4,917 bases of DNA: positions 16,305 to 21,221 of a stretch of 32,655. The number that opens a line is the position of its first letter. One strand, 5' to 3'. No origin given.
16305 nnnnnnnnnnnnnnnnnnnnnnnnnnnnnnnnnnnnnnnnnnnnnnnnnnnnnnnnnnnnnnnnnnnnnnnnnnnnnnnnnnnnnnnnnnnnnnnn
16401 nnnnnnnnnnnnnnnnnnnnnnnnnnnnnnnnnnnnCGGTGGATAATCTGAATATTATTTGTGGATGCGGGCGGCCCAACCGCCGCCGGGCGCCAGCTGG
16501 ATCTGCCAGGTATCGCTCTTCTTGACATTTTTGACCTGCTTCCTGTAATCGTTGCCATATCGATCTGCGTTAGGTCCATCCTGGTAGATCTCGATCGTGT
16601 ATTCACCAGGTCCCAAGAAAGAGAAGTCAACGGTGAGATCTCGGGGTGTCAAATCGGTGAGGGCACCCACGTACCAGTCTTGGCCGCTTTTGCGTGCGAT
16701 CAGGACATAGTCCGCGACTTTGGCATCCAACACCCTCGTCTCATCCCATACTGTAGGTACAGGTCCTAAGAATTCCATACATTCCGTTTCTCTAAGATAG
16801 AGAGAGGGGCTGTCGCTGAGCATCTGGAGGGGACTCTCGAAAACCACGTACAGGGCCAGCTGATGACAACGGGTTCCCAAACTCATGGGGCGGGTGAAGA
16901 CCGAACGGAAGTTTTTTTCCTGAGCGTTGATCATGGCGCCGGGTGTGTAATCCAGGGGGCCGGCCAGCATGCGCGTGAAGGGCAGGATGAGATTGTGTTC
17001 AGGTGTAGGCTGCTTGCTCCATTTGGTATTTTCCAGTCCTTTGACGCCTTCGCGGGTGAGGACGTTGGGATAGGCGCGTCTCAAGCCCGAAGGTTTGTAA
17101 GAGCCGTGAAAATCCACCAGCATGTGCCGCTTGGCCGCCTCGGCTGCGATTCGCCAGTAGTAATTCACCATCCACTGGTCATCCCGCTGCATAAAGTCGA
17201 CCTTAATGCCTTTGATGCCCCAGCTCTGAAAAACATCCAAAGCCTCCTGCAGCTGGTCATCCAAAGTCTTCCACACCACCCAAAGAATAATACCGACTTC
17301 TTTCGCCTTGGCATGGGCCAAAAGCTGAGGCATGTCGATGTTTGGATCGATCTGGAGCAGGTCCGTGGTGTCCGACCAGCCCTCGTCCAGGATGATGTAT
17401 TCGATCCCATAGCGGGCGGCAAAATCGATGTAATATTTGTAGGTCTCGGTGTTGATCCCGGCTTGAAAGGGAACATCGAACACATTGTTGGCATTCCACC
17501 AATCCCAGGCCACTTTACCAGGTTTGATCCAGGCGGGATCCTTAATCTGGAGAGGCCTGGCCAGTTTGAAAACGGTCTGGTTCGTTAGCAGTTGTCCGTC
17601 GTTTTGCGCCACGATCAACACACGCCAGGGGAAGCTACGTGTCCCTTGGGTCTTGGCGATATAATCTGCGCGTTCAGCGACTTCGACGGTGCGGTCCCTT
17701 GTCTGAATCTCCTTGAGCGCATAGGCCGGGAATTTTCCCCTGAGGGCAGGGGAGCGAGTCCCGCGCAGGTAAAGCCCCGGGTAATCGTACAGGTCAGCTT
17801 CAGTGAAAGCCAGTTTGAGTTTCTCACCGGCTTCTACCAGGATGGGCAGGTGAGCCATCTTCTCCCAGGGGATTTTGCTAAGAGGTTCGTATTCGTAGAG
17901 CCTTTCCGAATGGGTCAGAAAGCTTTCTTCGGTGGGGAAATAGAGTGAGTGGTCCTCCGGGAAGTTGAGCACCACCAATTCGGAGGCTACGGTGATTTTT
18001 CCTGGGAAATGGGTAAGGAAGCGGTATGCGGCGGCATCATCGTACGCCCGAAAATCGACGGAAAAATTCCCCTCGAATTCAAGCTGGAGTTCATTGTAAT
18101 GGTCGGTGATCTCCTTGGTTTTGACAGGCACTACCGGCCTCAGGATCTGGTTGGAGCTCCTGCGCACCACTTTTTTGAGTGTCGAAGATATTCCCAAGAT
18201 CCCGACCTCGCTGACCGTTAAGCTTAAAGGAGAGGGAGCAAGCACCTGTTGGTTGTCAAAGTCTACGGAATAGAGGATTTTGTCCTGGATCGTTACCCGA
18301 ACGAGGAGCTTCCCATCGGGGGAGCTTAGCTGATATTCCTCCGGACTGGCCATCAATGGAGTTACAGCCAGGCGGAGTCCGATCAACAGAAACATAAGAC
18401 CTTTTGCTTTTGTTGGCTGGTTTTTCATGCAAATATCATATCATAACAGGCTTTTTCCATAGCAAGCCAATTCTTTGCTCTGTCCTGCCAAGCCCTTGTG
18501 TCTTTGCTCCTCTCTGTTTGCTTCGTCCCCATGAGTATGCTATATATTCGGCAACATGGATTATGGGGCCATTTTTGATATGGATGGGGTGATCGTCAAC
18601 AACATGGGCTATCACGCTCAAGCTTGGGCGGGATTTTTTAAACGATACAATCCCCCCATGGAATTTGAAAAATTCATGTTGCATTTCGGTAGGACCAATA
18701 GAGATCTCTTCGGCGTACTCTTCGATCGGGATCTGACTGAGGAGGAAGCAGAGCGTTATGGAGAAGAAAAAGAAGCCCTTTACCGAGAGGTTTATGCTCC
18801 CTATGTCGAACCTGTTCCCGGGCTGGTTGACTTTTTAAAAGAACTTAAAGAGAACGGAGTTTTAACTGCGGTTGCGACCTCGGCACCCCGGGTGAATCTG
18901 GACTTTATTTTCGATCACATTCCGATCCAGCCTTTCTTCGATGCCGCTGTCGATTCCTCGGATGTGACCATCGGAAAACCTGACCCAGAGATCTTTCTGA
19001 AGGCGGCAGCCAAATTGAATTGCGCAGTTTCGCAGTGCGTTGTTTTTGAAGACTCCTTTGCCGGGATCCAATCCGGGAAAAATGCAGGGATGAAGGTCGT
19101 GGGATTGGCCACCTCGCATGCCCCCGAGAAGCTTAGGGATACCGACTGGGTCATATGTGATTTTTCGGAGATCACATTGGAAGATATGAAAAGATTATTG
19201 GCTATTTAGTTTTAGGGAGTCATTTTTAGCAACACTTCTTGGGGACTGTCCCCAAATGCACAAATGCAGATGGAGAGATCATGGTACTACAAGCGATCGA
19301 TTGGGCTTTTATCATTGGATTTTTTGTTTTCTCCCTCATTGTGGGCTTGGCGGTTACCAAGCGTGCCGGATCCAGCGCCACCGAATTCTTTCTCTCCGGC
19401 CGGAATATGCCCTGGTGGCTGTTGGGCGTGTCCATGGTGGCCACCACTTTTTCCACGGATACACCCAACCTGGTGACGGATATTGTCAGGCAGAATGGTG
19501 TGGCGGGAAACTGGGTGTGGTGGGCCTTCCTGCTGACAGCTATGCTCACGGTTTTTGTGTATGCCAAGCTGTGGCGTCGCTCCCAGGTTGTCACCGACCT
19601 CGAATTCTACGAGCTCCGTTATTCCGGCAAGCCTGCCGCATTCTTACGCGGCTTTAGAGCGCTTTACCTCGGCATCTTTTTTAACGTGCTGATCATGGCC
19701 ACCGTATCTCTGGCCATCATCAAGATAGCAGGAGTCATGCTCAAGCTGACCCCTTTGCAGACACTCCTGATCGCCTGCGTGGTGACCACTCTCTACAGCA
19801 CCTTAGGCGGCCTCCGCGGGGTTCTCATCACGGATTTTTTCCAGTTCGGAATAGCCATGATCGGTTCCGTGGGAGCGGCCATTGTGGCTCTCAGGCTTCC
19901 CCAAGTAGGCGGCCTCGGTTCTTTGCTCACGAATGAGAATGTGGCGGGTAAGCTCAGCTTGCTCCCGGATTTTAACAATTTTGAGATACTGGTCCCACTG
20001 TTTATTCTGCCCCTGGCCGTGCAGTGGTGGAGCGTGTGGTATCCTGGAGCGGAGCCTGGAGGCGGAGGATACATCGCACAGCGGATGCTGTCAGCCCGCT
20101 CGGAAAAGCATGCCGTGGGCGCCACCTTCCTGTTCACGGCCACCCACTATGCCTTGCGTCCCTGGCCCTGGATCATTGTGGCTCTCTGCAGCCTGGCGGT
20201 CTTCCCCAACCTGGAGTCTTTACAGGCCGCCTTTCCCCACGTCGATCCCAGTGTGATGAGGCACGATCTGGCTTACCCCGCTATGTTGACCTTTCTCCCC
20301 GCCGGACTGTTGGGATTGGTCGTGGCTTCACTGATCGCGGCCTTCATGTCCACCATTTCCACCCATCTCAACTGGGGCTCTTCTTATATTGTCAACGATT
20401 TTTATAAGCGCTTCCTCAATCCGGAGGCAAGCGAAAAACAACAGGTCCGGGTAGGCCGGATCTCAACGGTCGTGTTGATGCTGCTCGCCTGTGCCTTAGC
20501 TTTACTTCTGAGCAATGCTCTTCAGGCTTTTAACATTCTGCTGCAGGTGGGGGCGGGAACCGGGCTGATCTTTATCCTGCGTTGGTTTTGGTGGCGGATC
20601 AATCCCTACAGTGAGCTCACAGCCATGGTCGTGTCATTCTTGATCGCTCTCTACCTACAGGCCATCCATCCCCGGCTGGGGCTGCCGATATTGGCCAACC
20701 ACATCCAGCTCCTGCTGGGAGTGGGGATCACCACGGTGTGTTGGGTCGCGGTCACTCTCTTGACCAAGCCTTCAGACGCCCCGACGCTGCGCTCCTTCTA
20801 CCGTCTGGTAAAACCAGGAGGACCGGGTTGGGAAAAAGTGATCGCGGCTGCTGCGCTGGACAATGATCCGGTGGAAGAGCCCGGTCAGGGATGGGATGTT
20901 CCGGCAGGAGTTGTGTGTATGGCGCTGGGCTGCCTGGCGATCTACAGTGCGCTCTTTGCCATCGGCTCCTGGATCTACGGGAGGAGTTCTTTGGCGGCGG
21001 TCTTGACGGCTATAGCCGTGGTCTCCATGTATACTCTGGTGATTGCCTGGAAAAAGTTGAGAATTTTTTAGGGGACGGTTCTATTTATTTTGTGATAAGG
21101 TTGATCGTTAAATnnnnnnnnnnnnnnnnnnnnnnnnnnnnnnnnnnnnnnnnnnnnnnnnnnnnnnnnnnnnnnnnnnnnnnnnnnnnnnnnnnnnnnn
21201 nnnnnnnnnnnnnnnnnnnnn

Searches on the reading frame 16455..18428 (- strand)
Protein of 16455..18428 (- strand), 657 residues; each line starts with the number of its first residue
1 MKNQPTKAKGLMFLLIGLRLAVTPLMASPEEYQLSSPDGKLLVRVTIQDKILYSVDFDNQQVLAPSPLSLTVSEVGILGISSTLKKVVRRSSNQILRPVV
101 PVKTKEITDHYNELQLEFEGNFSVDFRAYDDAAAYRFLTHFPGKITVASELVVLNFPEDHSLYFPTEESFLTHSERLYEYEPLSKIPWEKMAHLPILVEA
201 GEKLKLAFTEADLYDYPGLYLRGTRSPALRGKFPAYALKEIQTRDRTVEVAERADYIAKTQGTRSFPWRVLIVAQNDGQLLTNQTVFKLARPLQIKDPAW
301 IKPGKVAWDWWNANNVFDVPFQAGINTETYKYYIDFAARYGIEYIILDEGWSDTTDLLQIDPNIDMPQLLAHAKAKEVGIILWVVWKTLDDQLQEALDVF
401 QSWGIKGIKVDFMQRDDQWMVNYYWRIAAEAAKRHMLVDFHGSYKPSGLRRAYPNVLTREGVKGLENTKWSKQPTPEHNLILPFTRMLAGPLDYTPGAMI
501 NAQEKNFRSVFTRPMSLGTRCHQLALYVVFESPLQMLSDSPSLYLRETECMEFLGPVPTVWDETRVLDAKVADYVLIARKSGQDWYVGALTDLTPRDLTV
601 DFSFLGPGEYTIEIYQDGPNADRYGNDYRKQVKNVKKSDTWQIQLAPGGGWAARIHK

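Call 4: search_protein_families(library=pfam, proteins=[window:16455-18428:-], max_evalue=0.01)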
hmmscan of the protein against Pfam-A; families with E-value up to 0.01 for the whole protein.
window:16455-18428:- (657 aa): 3 families
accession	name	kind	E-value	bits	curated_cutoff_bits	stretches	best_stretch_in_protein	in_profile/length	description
PF10566.15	Glyco_hydro_97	-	1.9e-108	362.5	32.5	1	297-558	1-275/275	Glycoside hydrolase 97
PF14508.12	GH97_N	-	2.4e-53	181.4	25.3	1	34-292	1-229/229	Glycosyl-hydrolase 97 N-terminal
PF14509.12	GH97_C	-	1.2e-32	112.5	25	1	560-655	1-96/97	Glycosyl-hydrolase 97 C-terminal, oligomerisation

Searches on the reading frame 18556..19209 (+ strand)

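Call 4: search_protein_families(library=pfam, proteins=[window:18556-19209:+], max_evalue=0.01)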
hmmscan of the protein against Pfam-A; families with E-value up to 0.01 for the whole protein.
window:18556-19209:+ (217 aa): 5 families
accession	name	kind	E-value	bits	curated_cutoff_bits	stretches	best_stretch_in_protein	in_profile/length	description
PF13419.12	HAD_2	-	6e-33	114.9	23.8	1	6-183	2-177/178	Haloacid dehalogenase-like hydrolase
PF00702.32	Hydrolase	-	1.3e-30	107.6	26.4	1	5-178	4-191/191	haloacid dehalogenase-like hydrolase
PF12710.13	HAD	-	1.4e-06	29.3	27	1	5-140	1-142/189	haloacid dehalogenase-like hydrolase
PF13242.12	Hydrolase_like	-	1.4e-05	25.4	22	1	139-194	2-59/75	HAD-hyrolase-like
PF06941.18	NT5C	-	0.0072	16.7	24.8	0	6-109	5-91/180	5' nucleotidase, deoxy (Pyrimidine), cytosolic type C protein (NT5C)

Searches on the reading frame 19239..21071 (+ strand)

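Call 3: search_protein_families(library=pfam, proteins=[window:19239-21071:+], max_evalue=0.01)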
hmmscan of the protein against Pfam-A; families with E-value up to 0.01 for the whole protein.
window:19239-21071:+ (610 aa): 1 family
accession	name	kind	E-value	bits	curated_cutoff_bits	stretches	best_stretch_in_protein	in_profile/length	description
PF00474.23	SSF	-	9.3e-32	110.8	22.8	1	50-464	1-404/406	Sodium:solute symporter family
